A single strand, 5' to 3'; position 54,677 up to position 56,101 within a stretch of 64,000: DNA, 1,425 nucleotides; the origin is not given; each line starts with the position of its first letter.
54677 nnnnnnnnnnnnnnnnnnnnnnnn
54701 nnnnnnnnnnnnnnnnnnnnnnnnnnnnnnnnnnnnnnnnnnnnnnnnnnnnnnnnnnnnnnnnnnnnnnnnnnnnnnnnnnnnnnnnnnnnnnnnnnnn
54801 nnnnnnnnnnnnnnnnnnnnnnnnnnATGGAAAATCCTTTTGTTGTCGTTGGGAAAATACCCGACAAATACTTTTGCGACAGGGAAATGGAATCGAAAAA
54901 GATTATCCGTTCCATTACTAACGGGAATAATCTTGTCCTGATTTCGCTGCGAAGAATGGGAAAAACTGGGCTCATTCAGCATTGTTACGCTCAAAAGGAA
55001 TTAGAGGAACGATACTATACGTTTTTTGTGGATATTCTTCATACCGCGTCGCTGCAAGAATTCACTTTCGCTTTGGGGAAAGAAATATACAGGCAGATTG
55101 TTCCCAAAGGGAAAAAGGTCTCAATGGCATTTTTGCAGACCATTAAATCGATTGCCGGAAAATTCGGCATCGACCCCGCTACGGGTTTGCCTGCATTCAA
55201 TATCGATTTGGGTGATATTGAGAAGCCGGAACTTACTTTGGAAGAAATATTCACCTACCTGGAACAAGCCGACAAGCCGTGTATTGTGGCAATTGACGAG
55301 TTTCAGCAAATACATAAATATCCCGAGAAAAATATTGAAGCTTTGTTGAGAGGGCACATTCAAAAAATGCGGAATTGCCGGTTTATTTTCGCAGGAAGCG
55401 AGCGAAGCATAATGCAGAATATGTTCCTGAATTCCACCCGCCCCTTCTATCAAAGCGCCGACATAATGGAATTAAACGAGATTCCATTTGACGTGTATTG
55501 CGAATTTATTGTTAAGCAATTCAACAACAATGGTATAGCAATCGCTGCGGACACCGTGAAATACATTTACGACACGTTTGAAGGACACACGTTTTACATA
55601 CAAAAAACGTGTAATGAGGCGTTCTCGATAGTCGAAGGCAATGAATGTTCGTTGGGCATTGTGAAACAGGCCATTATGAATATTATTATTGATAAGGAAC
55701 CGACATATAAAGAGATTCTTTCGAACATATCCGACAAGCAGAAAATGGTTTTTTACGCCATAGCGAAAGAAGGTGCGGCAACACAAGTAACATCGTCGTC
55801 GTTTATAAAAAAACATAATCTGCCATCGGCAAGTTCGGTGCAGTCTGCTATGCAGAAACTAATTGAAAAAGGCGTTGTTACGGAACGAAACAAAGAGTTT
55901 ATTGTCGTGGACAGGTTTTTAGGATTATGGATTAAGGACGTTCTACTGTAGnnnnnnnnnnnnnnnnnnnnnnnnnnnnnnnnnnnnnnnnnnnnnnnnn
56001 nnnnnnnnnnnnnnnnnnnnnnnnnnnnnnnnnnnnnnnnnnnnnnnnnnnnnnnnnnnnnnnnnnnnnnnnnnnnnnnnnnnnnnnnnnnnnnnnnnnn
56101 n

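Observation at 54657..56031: Third repeat-bounded cassette: AAA ATPase gene inserted between an outer-membrane gene and a diverged remnant of that gene's 3' end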

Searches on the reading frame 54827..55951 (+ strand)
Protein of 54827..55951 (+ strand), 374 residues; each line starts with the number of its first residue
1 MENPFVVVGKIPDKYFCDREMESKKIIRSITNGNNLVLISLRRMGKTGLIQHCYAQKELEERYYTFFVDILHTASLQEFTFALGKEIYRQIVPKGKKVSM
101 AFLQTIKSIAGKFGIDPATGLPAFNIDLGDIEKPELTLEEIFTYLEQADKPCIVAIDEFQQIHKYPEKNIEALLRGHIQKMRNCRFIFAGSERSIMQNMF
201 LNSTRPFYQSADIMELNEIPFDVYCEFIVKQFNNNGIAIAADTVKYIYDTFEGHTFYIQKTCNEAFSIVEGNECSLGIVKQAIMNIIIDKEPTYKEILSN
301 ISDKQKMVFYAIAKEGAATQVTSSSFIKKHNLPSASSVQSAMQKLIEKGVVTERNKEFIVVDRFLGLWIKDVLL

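Call 8: search_protein_families(library=pfam, proteins=[window:54827-55951:+], max_evalue=0.01)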
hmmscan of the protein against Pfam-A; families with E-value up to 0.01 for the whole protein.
window:54827-55951:+ (374 aa): 6 families
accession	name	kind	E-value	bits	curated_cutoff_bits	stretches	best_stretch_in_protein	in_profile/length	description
PF01637.24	ATPase_2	-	1.9e-13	51.2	33.2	1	16-258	1-222/225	ATPase domain predominantly from Archaea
PF13173.12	AAA_14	-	2.2e-08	34.6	27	1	130-201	39-108/129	AAA domain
PF13191.12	AAA_16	-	0.0014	19.6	32.6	1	36-179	27-161/167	AAA ATPase domain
PF14516.12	AAA_35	-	0.0015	17.9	27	0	144-240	121-209/331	AAA-like domain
PF13401.12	AAA_22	-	0.0028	18.4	27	0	34-192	6-124/130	AAA domain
PF00004.35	AAA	-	0.0063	17.4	21.2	0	106-192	15-110/131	ATPase family associated with various cellular activities (AAA)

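Call 9: search_protein_families(library=ncbifam, proteins=[window:54827-55951:+], max_evalue=0.01)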
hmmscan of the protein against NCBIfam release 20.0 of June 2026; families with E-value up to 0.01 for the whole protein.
window:54827-55951:+ (374 aa): 0 families

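Call 23: search_protein_families(library=padloc, proteins=[window:54827-55951:+], max_evalue=0.01)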
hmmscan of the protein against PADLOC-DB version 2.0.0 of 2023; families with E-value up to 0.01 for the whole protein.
window:54827-55951:+ (374 aa): 4 families
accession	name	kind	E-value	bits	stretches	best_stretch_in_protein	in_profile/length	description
PDLC04985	PDC-S27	-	1.7e-05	22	1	41-354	33-301/484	-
PDLC04789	PDC-S01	-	4.1e-05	20.8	0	23-109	7-88/375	-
PDLC01879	CARF3--CARF_TM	-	0.0019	15.9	1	265-355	130-204/222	-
PDLC04791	PDC-S01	-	0.0041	13.8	0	146-202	76-131/395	-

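Call 29: find_homologous_proteins(query=window:54827-55951:+, max_evalue=1e-20)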
Query window:54827-55951:+ (374 aa): 8000 proteins with E <= 1e-20 among 8000 candidates; the best 120 are listed.
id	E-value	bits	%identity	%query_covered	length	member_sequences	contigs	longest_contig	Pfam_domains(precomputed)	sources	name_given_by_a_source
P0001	1.1e-242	822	98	100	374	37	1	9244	PF13173.13,PF01637.25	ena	-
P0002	3.6e-242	821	98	100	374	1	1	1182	PF13173.13,PF01637.25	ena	-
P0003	2.8e-241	818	98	100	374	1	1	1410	PF13173.13,PF01637.25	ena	-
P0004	2.0e-240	815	98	100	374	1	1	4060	PF13173.13,PF01637.25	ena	-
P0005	1.3e-228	776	91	100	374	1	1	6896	PF13173.13,PF01637.25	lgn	-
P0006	1.1e-227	773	90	100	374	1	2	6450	PF13173.13,PF01637.25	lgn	-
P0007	1.4e-227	773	90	100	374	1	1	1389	PF13173.13,PF01637.25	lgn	-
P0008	1.5e-227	773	90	100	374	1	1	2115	PF13173.13,PF01637.25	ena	-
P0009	5.8e-227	771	90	100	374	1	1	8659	PF13173.13,PF01637.25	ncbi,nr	ncbi:MAG: ATP-binding protein [Bacteroidales bacterium]|nr:ATP-binding protein [Bacteroidales bacter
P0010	2.2e-226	769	90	100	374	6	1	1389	PF13173.13,PF01637.25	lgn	-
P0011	8.9e-226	767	89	100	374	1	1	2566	PF13173.13,PF01637.25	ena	-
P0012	1.1e-223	760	89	100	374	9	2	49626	PF13173.13,PF01637.25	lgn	-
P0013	4.1e-223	758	89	100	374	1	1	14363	PF13173.13,PF01637.25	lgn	-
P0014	4.1e-222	755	89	100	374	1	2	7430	PF13173.13,PF01637.25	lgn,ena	-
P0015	1.5e-150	519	60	99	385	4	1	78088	PF13173.13,PF01637.25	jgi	-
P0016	2.4e-150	519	61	99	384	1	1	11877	PF13173.13,PF01637.25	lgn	-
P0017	4.8e-150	518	61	99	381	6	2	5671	PF13173.13,PF01637.25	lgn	-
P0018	1.4e-149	516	62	99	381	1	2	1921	PF13173.13,PF01637.25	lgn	-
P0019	1.4e-149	516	62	99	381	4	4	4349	PF13173.13,PF01637.25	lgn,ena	-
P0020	1.5e-149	516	62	99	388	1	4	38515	PF13173.13,PF01637.25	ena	-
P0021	2.9e-149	515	61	99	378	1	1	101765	PF13173.13,PF01637.25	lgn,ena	-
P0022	3.1e-149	515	61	99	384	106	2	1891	PF13173.13,PF14516.13,PF01637.25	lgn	-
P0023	3.8e-149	515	62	99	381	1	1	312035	PF13173.13,PF01637.25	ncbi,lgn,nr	ncbi:MAG: ATPase [Bacteroidales bacterium]|nr:ATPase [Bacteroidales bacterium]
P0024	4.0e-149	515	62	99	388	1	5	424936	PF13173.13,PF01637.25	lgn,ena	-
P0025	5.0e-149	514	60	99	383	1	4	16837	PF13173.13,PF01637.25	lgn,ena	-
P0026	7.7e-149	514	61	99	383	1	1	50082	PF13173.13,PF01637.25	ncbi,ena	-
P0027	7.9e-149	514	60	98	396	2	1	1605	PF13173.13,PF01637.25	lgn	-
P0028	8.0e-149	514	59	98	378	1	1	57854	PF13173.13,PF14516.13,PF01637.25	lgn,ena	-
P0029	1.2e-148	513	61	98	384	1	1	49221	PF13173.13,PF01637.25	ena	-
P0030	1.3e-148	513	61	98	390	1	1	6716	PF13173.13,PF01637.25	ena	-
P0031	1.6e-148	513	60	98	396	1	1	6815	PF13173.13,PF01637.25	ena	-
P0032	1.7e-148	513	60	99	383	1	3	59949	PF13173.13,PF01637.25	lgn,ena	-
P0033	1.8e-148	513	60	99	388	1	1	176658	PF13173.13,PF14516.13,PF01637.25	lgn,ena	-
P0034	1.8e-148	513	60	99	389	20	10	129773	PF13173.13,PF14516.13,PF01637.25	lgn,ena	-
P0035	1.9e-148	513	61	98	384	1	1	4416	PF13173.13,PF14516.13,PF01637.25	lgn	-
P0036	2.0e-148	512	61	98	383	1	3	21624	PF13173.13,PF01637.25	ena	-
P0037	2.2e-148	512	60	98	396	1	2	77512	PF13173.13,PF01637.25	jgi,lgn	-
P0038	2.8e-148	512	60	98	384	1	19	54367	PF13173.13,PF01637.25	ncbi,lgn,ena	-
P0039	2.9e-148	512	60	99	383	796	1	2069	PF13173.13,PF01637.25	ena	-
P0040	3.0e-148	512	60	99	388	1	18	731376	PF13173.13,PF14516.13,PF01637.25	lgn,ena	-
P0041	3.2e-148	512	60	98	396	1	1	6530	PF13173.13,PF01637.25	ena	-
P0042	3.2e-148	512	60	99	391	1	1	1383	PF13173.13,PF14516.13,PF01637.25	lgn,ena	-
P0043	3.6e-148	512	60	98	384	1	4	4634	PF13173.13,PF01637.25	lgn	-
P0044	3.7e-148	512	60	99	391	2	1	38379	PF13173.13,PF14516.13,PF01637.25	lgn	-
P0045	3.8e-148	511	60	98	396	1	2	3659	PF13173.13,PF01637.25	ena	-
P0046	4.4e-148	511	60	99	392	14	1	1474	PF13173.13,PF01637.25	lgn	-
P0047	5.3e-148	511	59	98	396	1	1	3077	PF13173.13,PF01637.25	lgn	-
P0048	5.6e-148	511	60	98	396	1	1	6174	PF13173.13,PF01637.25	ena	-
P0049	5.6e-148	511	62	99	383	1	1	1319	PF13173.13,PF14516.13,PF01637.25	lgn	-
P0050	5.7e-148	511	61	98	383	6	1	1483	PF13173.13,PF12802.14,PF01637.25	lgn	-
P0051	5.9e-148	511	60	98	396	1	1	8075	PF13173.13,PF01637.25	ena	-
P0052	6.1e-148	511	59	98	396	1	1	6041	PF13173.13,PF01637.25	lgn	-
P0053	6.2e-148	511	60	99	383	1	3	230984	PF13173.13,PF01637.25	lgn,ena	-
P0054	6.4e-148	511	60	98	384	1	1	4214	PF13173.13,PF01637.25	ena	-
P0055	6.5e-148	511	61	99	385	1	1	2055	PF13173.13,PF01637.25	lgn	-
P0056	7.3e-148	511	60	99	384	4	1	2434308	PF13173.13,PF01637.25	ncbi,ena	-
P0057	7.3e-148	511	60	99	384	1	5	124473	PF13173.13,PF14516.13,PF01637.25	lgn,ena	-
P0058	7.4e-148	511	59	98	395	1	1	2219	PF13173.13,PF01637.25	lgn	-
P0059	7.8e-148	510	59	99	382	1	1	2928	PF13173.13,PF01637.25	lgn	-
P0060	8.0e-148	510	60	99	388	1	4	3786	PF13173.13,PF14516.13,PF01637.25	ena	-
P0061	8.2e-148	510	60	99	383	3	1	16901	PF13173.13,PF01637.25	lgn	-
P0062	8.4e-148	510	59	98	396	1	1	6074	PF13173.13,PF01637.25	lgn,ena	-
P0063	8.5e-148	510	61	98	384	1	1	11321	PF13173.13,PF14516.13,PF01637.25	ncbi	-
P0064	8.7e-148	510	60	99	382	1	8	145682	PF13173.13,PF01637.25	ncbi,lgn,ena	-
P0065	9.4e-148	510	60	99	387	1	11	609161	PF13173.13,PF01637.25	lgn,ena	-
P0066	9.6e-148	510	59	98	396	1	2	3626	PF13173.13,PF01637.25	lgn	-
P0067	9.8e-148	510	60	99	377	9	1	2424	PF13173.13,PF01637.25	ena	-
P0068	9.8e-148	510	59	98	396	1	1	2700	PF13173.13,PF01637.25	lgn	-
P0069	1.1e-147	510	60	99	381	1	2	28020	PF13173.13,PF01637.25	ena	-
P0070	1.1e-147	510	60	99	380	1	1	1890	PF13173.13,PF01637.25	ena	-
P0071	1.1e-147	510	60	99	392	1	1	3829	PF13173.13,PF01637.25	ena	-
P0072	1.1e-147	510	60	99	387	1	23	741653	PF13173.13,PF01637.25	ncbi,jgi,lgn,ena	jgi:AAA+ ATPase superfamily predicted ATPase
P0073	1.2e-147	510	60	99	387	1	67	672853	PF13173.13,PF01637.25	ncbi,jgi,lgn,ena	-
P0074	1.2e-147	510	60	99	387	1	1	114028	PF13173.13,PF01637.25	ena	-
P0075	1.2e-147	510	60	99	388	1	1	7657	PF13173.13,PF14516.13,PF01637.25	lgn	-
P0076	1.3e-147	510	60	99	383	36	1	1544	PF13173.13,PF01637.25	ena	-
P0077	1.3e-147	510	59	98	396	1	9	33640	PF13173.13,PF01637.25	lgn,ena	-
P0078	1.3e-147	510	60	99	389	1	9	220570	PF13173.13,PF14516.13,PF01637.25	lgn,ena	-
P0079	1.4e-147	510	60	99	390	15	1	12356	PF13173.13,PF01637.25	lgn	-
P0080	1.4e-147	510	60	99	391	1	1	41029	PF13173.13,PF14516.13,PF01637.25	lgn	-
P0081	1.4e-147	510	60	99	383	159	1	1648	PF13173.13,PF01637.25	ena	-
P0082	1.5e-147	510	60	98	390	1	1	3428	PF13173.13,PF01637.25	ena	-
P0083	1.5e-147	510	59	98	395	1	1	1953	PF13173.13,PF01637.25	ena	-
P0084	1.5e-147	509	60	98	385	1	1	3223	PF13173.13,PF14516.13,PF01637.25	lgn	-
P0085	1.8e-147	509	60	99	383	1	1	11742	PF13173.13,PF01637.25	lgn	-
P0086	1.8e-147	509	60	99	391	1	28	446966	PF13173.13,PF14516.13,PF01637.25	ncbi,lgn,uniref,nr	ncbi:ATP-binding protein [Alistipes sp. kh20]|uniref:AAA family ATPase n=1 Tax=Alistipes montrealens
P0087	1.9e-147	509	60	99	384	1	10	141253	PF13173.13,PF01637.25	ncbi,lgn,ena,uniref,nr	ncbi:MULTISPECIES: ATP-binding protein [Bacteroidales]|uniref:AAA family ATPase n=1 Tax=Bacteroidale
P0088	2.0e-147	509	58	99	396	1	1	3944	PF13173.13,PF01637.25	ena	-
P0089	2.0e-147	509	60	99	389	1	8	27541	PF13173.13,PF14516.13,PF01637.25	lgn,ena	-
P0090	2.1e-147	509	61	99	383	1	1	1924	PF13173.13,PF01637.25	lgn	-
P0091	2.1e-147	509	59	98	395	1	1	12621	PF13173.13,PF01637.25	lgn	-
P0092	2.2e-147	509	60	98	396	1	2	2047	PF13173.13,PF01637.25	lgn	-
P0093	2.2e-147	509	60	99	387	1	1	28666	PF13173.13,PF01637.25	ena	-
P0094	2.3e-147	509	60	98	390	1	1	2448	PF13173.13,PF01637.25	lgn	-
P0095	2.3e-147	509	59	98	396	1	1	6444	PF13173.13,PF01637.25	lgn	-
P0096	2.4e-147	509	59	98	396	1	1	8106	PF13173.13,PF01637.25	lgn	-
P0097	2.4e-147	509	59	98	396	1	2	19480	PF13173.13,PF01637.25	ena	-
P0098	2.4e-147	509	60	99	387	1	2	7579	PF13173.13,PF01637.25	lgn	-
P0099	2.5e-147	509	61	99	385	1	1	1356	PF13173.13,PF14516.13,PF01637.25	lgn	-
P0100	2.6e-147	509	60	98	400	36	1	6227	PF13173.13,PF01637.25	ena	-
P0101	2.7e-147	509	60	98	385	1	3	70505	PF13173.13,PF01637.25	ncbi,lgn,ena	-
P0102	2.8e-147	509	60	98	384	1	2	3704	PF13173.13,PF01637.25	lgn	-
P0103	2.9e-147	509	60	98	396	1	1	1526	PF13173.13,PF01637.25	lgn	-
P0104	2.9e-147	509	60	98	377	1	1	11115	PF13173.13,PF01637.25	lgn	-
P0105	3.0e-147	509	60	99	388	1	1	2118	PF13173.13,PF14516.13,PF01637.25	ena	-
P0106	3.0e-147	509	60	99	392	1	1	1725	PF13173.13,PF01637.25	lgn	-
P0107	3.1e-147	508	60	98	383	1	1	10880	PF13173.13,PF01637.25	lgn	-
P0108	3.2e-147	508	60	99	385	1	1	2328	PF13173.13,PF14516.13,PF01637.25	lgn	-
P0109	3.2e-147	508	60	99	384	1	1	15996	PF13173.13,PF01637.25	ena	-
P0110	3.5e-147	508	60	99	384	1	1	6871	PF13173.13,PF01637.25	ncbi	-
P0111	3.5e-147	508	59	98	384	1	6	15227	PF13173.13,PF01637.25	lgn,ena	-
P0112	3.5e-147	508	60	99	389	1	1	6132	PF13173.13,PF14516.13,PF01637.25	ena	-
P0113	3.5e-147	508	60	98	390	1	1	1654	PF13173.13,PF01637.25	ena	-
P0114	3.6e-147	508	60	99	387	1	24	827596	PF13173.13,PF01637.25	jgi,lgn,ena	-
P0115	3.6e-147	508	60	98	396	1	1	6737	PF13173.13,PF01637.25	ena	-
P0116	3.8e-147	508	60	98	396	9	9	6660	PF13173.13,PF01637.25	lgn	-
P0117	3.9e-147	508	60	99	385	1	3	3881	PF13173.13,PF14516.13,PF01637.25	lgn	-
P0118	3.9e-147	508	59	98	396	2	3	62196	PF13173.13,PF01637.25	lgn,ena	-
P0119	4.1e-147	508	61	99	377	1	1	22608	PF13173.13,PF01637.25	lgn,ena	-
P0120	4.1e-147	508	59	99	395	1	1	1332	PF13173.13,PF01637.25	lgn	-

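Call 30: find_encoding_contigs(protein=P0012, flank=6000, max_places=3)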
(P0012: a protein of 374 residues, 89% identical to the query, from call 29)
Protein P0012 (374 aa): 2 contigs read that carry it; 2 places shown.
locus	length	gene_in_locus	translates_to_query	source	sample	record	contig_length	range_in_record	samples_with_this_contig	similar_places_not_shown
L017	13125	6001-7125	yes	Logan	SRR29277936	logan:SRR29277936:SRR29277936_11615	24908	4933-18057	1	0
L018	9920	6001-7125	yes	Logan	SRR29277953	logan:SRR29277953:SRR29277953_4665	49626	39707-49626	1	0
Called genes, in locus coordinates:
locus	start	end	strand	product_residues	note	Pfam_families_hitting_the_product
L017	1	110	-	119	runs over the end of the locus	PF02481:DNA_processg_A (weak), PF10686:YAcAr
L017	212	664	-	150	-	-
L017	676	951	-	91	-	-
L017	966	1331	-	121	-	-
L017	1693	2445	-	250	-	PF22187:DUF6946 (faint)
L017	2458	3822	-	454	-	-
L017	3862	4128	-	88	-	-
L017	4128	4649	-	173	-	-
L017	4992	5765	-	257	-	-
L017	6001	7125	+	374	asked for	PF01637:ATPase_2, PF13173:AAA_14 (faint)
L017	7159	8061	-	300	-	PF13280:WYL, PF25583:WCX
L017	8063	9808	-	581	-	PF00933:Glyco_hydro_3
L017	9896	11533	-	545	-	-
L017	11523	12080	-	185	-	PF04542:Sigma70_r2, PF08281:Sigma70_r4_2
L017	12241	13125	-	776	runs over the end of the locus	PF13585:CHU_C (faint), PF00932:LTD (faint)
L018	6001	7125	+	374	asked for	PF01637:ATPase_2, PF13173:AAA_14 (faint)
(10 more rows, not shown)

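Call 31: find_encoding_contigs(protein=P0013, flank=6000, max_places=3)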
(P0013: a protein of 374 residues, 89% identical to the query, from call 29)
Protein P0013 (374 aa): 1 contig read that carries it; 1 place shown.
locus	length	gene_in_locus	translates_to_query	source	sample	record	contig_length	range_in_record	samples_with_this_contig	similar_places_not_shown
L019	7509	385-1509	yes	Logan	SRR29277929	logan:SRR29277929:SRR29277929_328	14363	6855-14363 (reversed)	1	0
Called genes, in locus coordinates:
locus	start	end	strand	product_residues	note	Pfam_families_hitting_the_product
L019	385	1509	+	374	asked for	PF01637:ATPase_2, PF13173:AAA_14 (faint)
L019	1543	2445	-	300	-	PF13280:WYL, PF25583:WCX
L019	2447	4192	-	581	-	PF00933:Glyco_hydro_3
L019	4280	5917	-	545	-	PF19408:PKD_6 (faint)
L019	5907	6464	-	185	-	PF04542:Sigma70_r2, PF08281:Sigma70_r4_2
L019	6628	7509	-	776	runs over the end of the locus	PF13585:CHU_C (faint), PF00932:LTD (weak)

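Call 32: find_encoding_contigs(protein=P0009, flank=6000, max_places=3)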
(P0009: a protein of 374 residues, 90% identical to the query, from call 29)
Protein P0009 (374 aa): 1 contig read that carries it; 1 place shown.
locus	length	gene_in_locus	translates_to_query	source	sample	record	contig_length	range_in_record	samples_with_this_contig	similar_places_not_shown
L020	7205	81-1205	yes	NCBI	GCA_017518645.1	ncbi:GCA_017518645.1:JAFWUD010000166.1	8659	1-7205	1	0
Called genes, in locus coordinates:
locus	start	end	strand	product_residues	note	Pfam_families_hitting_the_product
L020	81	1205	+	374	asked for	PF01637:ATPase_2, PF13173:AAA_14 (faint)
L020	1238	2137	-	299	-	PF13280:WYL, PF25583:WCX (weak)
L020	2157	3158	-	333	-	PF01734:Patatin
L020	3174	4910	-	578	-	PF00933:Glyco_hydro_3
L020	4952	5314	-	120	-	PF01381:HTH_3, PF13560:HTH_31 (weak)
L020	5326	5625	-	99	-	PF09907:HigB_toxin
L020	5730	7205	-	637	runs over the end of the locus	PF00884:Sulfatase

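Call 39: find_encoding_contigs(protein=P0087, flank=3000, max_places=4)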
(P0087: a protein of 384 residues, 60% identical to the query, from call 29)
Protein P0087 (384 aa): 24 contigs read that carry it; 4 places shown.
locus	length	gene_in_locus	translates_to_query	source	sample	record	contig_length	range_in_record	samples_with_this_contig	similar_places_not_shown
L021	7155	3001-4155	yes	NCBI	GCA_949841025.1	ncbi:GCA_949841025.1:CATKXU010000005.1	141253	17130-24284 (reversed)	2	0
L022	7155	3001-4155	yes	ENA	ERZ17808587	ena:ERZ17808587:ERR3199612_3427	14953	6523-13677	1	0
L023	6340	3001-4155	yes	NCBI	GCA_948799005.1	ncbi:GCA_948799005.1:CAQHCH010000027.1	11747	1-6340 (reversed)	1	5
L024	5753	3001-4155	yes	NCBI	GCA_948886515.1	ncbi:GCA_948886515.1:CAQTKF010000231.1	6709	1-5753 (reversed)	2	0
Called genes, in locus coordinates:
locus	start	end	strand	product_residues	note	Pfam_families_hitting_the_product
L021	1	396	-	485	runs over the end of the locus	PF12984:DUF3868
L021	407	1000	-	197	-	PF12099:DUF3575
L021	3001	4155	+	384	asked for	PF01637:ATPase_2, PF13173:AAA_14 (faint)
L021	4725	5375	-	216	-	-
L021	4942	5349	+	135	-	-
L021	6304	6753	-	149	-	-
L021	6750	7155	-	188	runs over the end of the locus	-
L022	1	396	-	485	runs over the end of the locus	PF12984:DUF3868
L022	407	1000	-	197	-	PF12099:DUF3575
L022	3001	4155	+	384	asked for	PF01637:ATPase_2, PF13173:AAA_14 (faint)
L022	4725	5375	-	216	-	-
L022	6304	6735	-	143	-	-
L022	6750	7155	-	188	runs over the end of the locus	-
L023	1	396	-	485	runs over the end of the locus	PF12984:DUF3868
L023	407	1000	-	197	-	PF12099:DUF3575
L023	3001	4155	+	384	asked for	PF01637:ATPase_2, PF13173:AAA_14 (faint)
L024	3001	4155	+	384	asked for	PF01637:ATPase_2, PF13173:AAA_14 (faint)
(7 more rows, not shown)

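Call 40: find_encoding_contigs(protein=P0023, flank=3000, max_places=2)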
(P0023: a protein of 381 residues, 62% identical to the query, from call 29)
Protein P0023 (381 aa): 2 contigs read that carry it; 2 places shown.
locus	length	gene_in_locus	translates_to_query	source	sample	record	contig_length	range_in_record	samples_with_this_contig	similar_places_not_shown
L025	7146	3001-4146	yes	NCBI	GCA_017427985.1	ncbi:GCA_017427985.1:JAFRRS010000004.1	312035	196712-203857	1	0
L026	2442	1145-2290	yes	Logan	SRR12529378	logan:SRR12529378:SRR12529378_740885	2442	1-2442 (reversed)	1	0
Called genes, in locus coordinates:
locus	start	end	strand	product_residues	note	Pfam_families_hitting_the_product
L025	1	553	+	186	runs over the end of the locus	PF02659:Mntp, PF03956:Lys_export (weak)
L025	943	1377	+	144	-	PF02502:LacAB_rpiB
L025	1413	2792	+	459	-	PF02589:LUD_dom, PF13484:Fer4_16 (faint), PF13187:Fer4_9 (faint), PF13534:Fer4_17 (faint), PF13183:Fer4_8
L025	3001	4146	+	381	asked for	PF01637:ATPase_2, PF13173:AAA_14 (faint)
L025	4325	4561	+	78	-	PF00550:PP-binding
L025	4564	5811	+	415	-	PF00109:ketoacyl-synt, PF02801:Ketoacyl-synt_C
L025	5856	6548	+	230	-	PF14622:Ribonucleas_3_3, PF22935:RM44_endonuclase (weak), PF00636:Ribonuclease_3, PF00035:dsrm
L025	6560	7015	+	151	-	-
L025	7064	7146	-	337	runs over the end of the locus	PF02912:Phe_tRNA-synt_N, PF01409:tRNA-synt_2d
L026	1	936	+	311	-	?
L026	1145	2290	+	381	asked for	PF01637:ATPase_2, PF13173:AAA_14 (faint)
